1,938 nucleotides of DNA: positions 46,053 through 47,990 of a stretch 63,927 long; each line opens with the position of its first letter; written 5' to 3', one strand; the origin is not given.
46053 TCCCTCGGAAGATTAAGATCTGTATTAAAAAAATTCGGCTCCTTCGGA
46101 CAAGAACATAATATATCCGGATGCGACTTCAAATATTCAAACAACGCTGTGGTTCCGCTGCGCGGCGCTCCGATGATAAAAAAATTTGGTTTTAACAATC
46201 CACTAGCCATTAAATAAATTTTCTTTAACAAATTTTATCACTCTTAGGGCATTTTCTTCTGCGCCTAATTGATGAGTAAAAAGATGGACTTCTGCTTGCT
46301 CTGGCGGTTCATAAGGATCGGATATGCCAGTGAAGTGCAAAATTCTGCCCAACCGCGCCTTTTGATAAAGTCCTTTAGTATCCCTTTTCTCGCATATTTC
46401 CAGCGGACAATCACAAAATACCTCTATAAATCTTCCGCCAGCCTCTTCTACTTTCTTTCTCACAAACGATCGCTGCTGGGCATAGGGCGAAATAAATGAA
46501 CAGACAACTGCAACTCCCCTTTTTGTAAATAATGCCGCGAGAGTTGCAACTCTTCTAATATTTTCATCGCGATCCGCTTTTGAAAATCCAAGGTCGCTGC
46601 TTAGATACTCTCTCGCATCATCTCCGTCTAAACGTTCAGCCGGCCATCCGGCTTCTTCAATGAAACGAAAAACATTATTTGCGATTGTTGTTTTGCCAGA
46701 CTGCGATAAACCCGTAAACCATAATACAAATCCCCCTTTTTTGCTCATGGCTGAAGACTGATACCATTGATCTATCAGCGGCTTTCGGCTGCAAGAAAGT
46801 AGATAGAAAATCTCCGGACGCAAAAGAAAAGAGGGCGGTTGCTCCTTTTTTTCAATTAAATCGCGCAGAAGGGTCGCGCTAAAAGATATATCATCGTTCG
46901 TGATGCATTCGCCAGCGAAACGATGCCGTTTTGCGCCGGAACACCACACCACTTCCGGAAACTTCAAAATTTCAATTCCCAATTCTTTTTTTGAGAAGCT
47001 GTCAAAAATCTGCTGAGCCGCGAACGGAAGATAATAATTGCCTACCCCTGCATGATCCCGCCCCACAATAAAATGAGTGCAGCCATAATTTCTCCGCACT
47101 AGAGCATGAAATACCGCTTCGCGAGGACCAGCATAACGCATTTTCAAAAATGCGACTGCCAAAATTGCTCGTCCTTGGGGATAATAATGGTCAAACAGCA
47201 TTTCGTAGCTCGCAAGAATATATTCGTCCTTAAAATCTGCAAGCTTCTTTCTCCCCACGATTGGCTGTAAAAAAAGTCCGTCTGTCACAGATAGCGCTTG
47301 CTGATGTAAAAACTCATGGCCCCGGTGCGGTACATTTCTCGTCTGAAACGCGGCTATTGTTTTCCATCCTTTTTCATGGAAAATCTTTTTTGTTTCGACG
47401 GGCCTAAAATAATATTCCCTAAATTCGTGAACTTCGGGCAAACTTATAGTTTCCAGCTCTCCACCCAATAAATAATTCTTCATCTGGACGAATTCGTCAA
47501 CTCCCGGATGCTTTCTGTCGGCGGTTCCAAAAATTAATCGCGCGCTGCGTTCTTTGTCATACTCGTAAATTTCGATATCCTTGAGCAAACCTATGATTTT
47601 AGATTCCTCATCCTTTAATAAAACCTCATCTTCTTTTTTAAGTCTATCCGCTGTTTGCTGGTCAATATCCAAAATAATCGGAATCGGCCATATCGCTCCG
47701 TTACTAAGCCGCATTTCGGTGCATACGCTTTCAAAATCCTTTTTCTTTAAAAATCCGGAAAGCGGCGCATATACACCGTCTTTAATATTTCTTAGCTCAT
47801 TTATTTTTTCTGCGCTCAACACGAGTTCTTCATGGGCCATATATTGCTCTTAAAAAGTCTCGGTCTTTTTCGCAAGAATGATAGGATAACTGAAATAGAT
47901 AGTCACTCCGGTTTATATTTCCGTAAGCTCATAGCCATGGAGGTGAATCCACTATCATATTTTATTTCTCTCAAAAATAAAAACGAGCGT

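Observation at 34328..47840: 13.5-kb translationally coupled operon linking PAPS synthesis, a sulfotransferase, sugar activation, five glycosyltransferases, a Wzy_C/TPR protein and a pilin: candidate sulfated protein-O-glycosylation system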

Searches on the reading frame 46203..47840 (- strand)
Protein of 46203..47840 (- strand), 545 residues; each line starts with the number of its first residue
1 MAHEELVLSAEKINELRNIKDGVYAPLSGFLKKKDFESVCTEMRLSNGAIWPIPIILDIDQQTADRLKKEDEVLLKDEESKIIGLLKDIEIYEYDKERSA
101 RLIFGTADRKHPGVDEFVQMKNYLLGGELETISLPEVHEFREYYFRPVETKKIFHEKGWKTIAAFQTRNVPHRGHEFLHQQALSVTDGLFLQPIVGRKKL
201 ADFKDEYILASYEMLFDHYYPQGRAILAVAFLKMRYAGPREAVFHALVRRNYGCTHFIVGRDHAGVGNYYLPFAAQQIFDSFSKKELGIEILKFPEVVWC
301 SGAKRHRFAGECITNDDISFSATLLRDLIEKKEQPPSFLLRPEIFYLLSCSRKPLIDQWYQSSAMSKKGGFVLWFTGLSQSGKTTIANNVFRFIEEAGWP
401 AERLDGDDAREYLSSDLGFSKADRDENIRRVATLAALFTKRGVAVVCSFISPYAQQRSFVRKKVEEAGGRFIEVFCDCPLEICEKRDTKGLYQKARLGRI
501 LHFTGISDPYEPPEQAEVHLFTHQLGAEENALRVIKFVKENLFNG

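Call 4: search_protein_families(library=pfam, proteins=[window:46203-47840:-], max_evalue=0.01)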
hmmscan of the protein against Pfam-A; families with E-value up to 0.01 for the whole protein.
window:46203-47840:- (545 aa): 4 families
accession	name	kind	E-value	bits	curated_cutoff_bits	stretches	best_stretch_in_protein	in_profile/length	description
PF01747.23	ATP-sulfurylase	-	4.1e-72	242.4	24.3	1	142-348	2-209/212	ATP-sulfurylase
PF01583.26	APS_kinase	-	4.7e-59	199.2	21.1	1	370-520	2-151/152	Adenylylsulphate kinase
PF14306.12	PUA_2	-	2.2e-42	144.8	27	1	5-133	30-158/159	PUA-like domain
PF13671.12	AAA_33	-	2.4e-07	31.6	27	1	372-487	1-115/143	AAA domain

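Call 13: search_protein_families(library=ncbifam, proteins=[window:46203-47840:-], max_evalue=0.01)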
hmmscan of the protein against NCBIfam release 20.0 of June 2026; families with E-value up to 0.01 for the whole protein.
window:46203-47840:- (545 aa): 8 families
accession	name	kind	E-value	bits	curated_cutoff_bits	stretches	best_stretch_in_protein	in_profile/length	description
NF004040.0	PRK05537.1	equivalog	2.3e-148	495.2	669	1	6-541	36-567/572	bifunctional sulfate adenylyltransferase/adenylylsulfate kinase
NF003166.0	PRK04149.1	subfamily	1.2e-129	432.2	387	1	4-349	33-379/393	sulfate adenylyltransferase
TIGR00339.1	sopT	equivalog_domain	9.4e-103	344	322.95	1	5-347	29-380/383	sulfate adenylyltransferase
TIGR00455.1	apsK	equivalog_domain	2.1e-62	210.1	138.7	1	363-536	11-182/184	adenylyl-sulfate kinase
NF002059.0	PRK00889.1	subfamily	1.6e-60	203.8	244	1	367-540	2-171/177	adenylyl-sulfate kinase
NF003013.0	PRK03846.1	subfamily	1.7e-56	191.1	163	1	364-540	22-196/202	adenylyl-sulfate kinase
NF004035.0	PRK05506.1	subfamily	9.7e-56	189.3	715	1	363-540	453-628/632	bifunctional sulfate adenylyltransferase subunit 1/adenylylsulfate kinase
NF004041.0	PRK05541.1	subfamily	3.4e-27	95.6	127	1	367-520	4-151/176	adenylyl-sulfate kinase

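Call 68: search_solved_structures(query=window:46203-47840:-, max_evalue=1e-10)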
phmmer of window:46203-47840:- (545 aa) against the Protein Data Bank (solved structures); distinct sequences matched with E-value up to 1e-10: 35.
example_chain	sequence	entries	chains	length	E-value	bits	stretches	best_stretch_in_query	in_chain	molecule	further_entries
2gks_A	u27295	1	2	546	3.2e-112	379.3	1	8-541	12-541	Bifunctional SAT/APS kinase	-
8a8d_A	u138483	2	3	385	5.3e-97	329.1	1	15-358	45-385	ATP sulfurylase from Methanothermococcus thermolithotrophicus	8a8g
1m8p_A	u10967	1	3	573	2e-91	310.7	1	8-519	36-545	sulfate adenylyltransferase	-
1i2d_A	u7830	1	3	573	2.4e-91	310.4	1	8-519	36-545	ATP SULFURYLASE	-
1v47_A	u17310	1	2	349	2.7e-72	247.5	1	12-348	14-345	ATP sulfurylase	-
1x6v_B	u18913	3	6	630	1.7e-67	231.7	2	368-540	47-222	Bifunctional 3'-phosphoadenosine 5'-phosphosulfate synthetase 1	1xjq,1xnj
3cr8_A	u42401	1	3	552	3.5e-63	217.5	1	122-535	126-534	Sulfate adenylyltransferase, adenylylsulfate kinase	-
1g8f_A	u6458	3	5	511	1.3e-56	195.8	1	12-358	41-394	SULFATE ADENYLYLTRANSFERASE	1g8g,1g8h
1jec_A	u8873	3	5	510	1.3e-56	195.7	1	12-358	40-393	SULFATE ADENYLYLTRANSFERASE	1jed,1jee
1j70_A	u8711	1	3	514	1.4e-56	195.7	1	12-358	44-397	ATP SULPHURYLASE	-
1r6x_A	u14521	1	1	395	1.4e-56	195.6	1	12-354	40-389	ATP:sulfate adenylyltransferase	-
4dnx_A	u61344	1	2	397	3.7e-51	177.7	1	12-348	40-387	Sulfate adenylyltransferase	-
23vk_A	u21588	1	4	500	1.9e-49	172.1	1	360-538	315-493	adenylyl-sulfate kinase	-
1jhd_A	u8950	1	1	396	3e-44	155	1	7-348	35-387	SULFATE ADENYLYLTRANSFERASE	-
2ofw_A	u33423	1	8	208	1.8e-42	149.1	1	368-540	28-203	APS kinase domain of the PAPS synthetase 1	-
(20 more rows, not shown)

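Call 72: find_related_loci(query=A4, collection=metagenome_contigs, flank=10000)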
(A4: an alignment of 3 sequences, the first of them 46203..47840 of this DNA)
Query A4 (545 aa) in metagenome_contigs; peptide patterns used: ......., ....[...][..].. (x = any residue, [..] = any of these).
600 stretches matched a pattern (row limit reached: there are more); 30 encode a relative of the query (tblastn E <= 1e-3); 30 distinct loci.
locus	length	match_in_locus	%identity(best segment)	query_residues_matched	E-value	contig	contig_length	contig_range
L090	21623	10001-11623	57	3-541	0e+0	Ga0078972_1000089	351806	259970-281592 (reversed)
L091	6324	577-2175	55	4-543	0e+0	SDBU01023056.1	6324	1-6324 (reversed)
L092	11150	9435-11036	56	3-543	0e+0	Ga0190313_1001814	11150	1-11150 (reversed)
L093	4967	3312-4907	55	6-543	0e+0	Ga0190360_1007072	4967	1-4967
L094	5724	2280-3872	54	4-541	0e+0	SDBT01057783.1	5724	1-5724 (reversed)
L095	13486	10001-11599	56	6-543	0e+0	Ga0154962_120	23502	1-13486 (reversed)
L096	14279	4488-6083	53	6-543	0e+0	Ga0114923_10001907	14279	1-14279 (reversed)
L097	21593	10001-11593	54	8-541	0e+0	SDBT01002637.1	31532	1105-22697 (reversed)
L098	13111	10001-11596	53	6-543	0e+0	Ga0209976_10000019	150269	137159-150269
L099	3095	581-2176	54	2-543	0e+0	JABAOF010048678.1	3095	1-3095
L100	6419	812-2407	53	6-543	0e+0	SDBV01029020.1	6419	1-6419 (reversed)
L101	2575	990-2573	51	8-537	0e+0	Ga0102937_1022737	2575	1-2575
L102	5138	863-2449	50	6-540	0e+0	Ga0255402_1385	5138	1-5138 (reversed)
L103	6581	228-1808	51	6-541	9e-178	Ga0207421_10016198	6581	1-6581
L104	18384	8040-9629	49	6-540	6e-174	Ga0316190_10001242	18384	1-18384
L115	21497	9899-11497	52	6-543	0e+0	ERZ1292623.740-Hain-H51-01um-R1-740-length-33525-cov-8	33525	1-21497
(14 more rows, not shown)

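Call 75: search_protein_families(library=pfam, proteins=[L098:8607-9905:+, L092:6231-7904:+, L097:9105-9902:+, L097:11823-12599:+, L097:13602-14627:+, L115:8967-9809:+, L091:2353-3246:+, L094:4278-5201:+, L103:1820-2626:+, L115:11455-12468:+], max_evalue=0.01)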
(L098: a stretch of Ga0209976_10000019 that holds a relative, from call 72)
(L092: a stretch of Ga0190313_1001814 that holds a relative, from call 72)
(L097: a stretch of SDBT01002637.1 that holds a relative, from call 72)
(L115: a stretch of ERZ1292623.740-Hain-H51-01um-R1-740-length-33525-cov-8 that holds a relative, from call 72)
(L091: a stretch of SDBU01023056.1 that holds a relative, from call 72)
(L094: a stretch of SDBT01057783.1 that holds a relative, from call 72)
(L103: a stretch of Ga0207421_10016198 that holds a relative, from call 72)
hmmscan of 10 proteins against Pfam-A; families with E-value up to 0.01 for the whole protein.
L098:8607-9905:+ (432 aa): 5 families
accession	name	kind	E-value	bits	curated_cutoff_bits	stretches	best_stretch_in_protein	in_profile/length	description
PF03721.20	UDPG_MGDP_dh_N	-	3.7e-32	111.9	27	1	10-185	3-184/187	UDP-glucose/GDP-mannose dehydrogenase family, NAD binding domain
PF00984.24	UDPG_MGDP_dh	-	4.1e-27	94.5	25.4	1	204-293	1-93/94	UDP-glucose/GDP-mannose dehydrogenase family, central domain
PF03720.21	UDPG_MGDP_dh_C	-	2.1e-21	76.7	30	1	320-419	1-101/103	UDP-glucose/GDP-mannose dehydrogenase family, UDP binding domain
PF01210.29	NAD_Gly3P_dh_N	-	0.00028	21.3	23.1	0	10-89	2-80/158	NAD-dependent glycerol-3-phosphate dehydrogenase N-terminus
PF03446.21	NAD_binding_2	-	0.0014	19.1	21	1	10-132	2-103/161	NAD binding domain of 6-phosphogluconate dehydrogenase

L092:6231-7904:+ (557 aa): 3 families
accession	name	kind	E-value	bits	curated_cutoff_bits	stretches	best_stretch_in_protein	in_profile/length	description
PF01743.26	PolyA_pol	-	4.9e-22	79.1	23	1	74-203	1-126/126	Poly A polymerase head domain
PF12627.12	PolyA_pol_RNAbd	-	7.6e-10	38.9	22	1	228-289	1-61/64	Probable RNA and SrmB- binding site of polymerase A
PF01966.28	HD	-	3.5e-08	34.2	22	1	306-400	1-92/116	HD domain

L097:9105-9902:+ (265 aa): 1 family
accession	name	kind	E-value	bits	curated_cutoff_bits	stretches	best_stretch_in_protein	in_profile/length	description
PF00459.30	Inositol_P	-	7.7e-51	173.6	27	1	8-259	9-264/271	Inositol monophosphatase family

L097:11823-12599:+ (258 aa): 2 families
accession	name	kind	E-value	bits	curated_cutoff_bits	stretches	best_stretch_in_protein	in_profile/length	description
PF13469.12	Sulfotransfer_3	-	2.2e-10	41.6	27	1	11-207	2-216/216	Sulfotransferase family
PF00685.33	Sulfotransfer_1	-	1.8e-06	28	22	1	11-214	4-192/255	Sulfotransferase domain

L097:13602-14627:+ (341 aa): 4 families
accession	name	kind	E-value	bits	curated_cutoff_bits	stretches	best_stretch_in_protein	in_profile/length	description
PF00534.26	Glycos_transf_1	-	5.5e-17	62.3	26.4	1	155-312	3-165/172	Glycosyl transferases group 1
PF13692.12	Glyco_trans_1_4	-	5.8e-12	46.5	27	1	171-303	5-140/142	Glycosyl transferases group 1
PF13439.12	Glyco_transf_4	-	1.2e-07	32.4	28.5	1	39-142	64-165/170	Glycosyltransferase Family 4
PF02336.21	Denso_VP4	-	0.0033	17.3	27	1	136-221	17-98/299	Capsid protein VP4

L115:8967-9809:+ (280 aa): 1 family
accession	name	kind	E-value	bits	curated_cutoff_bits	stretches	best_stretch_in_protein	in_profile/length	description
PF00459.30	Inositol_P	-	4.1e-48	164.6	27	1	18-277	4-266/271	Inositol monophosphatase family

L091:2353-3246:+ (297 aa): 2 families
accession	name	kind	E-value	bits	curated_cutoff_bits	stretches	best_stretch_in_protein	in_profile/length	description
PF06990.17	Gal-3-0_sulfotr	-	4.9e-10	39.3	27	1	62-263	115-327/402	Galactose-3-O-sulfotransferase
PF03567.20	Sulfotransfer_2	-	4.7e-09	37.2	22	1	14-241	9-252/252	Sulfotransferase family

L094:4278-5201:+ (307 aa): 2 families
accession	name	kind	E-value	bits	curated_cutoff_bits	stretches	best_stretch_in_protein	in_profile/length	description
PF13469.12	Sulfotransfer_3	-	7.9e-13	49.6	27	1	6-243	1-216/216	Sulfotransferase family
PF00685.33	Sulfotransfer_1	-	5.1e-06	26.5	22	1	7-292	4-245/255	Sulfotransferase domain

L103:1820-2626:+ (268 aa): 1 family
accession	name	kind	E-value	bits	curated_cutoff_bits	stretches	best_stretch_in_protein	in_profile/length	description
PF00459.30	Inositol_P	-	9.8e-54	183.1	27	1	3-240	4-252/271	Inositol monophosphatase family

L115:11455-12468:+ (337 aa): 1 family
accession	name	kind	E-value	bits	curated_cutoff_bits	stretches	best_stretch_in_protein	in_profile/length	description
PF10096.14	DUF2334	-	0.0017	18.4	26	1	96-178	84-142/203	Uncharacterized protein conserved in bacteria (DUF2334)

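Call 88: search_protein_families(library=pfam, proteins=[L097:16521-18113:+, L097:19248-20654:+, L097:2239-5358:+, L104:12577-14382:+, L090:15549-17162:+, L092:3646-6126:-], max_evalue=0.05)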
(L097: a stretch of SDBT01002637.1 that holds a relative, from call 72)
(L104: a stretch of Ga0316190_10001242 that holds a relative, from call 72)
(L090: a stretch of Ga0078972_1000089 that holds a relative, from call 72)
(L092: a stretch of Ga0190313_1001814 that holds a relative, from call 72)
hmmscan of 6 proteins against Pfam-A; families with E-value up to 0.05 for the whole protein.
L097:16521-18113:+ (530 aa): 1 family
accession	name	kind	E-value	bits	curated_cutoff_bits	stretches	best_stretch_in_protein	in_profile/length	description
PF04932.20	Wzy_C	-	2.5e-10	40.8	31.7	1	282-456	2-149/149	O-Antigen ligase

L097:19248-20654:+ (468 aa): 1 family
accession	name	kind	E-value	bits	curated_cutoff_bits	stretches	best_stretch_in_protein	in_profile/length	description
PF06979.18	TMEM70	-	0.041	14.3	22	0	14-63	54-107/157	TMEM70/TMEM186/TMEM223 protein family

L097:2239-5358:+ (1039 aa): 5 families
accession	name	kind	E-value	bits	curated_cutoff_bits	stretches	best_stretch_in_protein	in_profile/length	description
PF00082.27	Peptidase_S8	-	1.1e-48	166.5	21.8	1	478-750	2-288/288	Subtilase family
PF01510.30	Amidase_2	-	1.3e-10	42.2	26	1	240-378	4-130/131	N-acetylmuramoyl-L-alanine amidase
PF01839.29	FG-GAP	-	8.6e-05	22.8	22.1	1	863-892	3-36/37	FG-GAP repeat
PF13517.12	FG-GAP_3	-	9.1e-05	23.4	26.9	2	869-935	1-59/61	FG-GAP-like repeat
PF14783.12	BBS2_Mid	-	0.009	16.5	27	0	849-882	67-100/108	Ciliary BBSome complex subunit 2, middle region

L104:12577-14382:+ (601 aa): 13 families
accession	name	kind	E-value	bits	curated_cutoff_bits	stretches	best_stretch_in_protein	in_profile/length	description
PF00005.33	ABC_tran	-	8.4e-34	117.6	25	1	379-528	1-137/137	ABC transporter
PF00664.28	ABC_membrane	-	1.8e-21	77.5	28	1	67-310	21-267/274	ABC transporter transmembrane region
PF02463.25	SMC_N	-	4.9e-07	29.8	40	1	490-569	135-210/220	RecF/RecN/SMC N terminal domain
PF00004.35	AAA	-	0.00047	21.1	21.2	1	394-561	3-114/131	ATPase family associated with various cellular activities (AAA)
PF20720.3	nSTAND3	-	0.00067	19.8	27.2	1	391-475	19-95/155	Novel STAND NTPase 3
PF13476.12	AAA_23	-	0.0011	20.1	27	1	384-409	17-39/201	AAA domain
PF13401.12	AAA_22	-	0.0011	19.7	27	1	390-454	6-33/130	AAA domain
PF09818.15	ABC_ATPase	-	0.0033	16.9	23.2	1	472-561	131-218/283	P-loop domain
PF13304.12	AAA_21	-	0.0035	17.9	27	0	391-470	1-83/304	AAA domain, putative AbiEii toxin, Type IV TA system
PF00270.35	DEAD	-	0.0082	16.3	26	0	390-545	15-145/167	DEAD/DEAH box helicase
PF03193.22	RsgA_GTPase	-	0.032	14.5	30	0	372-411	90-128/174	RsgA GTPase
PF13604.12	AAA_30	-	0.048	13.8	27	0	389-528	17-99/191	AAA domain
PF13191.12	AAA_16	-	0.049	14.6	32.6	0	389-531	24-145/167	AAA ATPase domain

L090:15549-17162:+ (537 aa): 0 families

L092:3646-6126:- (826 aa): 10 families
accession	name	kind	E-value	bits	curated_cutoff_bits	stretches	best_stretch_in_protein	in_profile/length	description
PF04932.20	Wzy_C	-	7.6e-19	68.4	31.7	1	212-389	1-149/149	O-Antigen ligase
PF07719.23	TPR_2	-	3.6e-07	30.2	27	1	780-810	3-33/34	Tetratricopeptide repeat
PF25062.1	ARM_TT21_N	-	3.3e-06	27.4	40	1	748-813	67-135/222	Tetratricopeptide repeat protein 21 N-terminal ARM repeat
PF13428.12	TPR_14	-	5.9e-06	26.9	23.5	0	781-815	4-38/44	Tetratricopeptide repeat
PF14853.12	Fis1_TPR_C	-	1.6e-05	25.5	25.3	0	666-687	15-36/53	Fis1 C-terminal tetratricopeptide repeat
PF00515.34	TPR_1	-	0.00011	22.3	27.8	0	665-685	14-34/34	Tetratricopeptide repeat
PF13431.12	TPR_17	-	0.00014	22.3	24.4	0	774-798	9-33/34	Tetratricopeptide repeat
PF13181.12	TPR_8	-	0.00015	22.1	25.7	0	665-685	14-34/34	Tetratricopeptide repeat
PF14559.12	TPR_19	-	0.0011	19.7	25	0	664-718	3-57/68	Tetratricopeptide repeat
PF23914.1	TPR_CcmH_CycH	-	0.017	15.4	42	0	635-721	67-156/158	Cytochrome c-type biogenesis protein H TPR domain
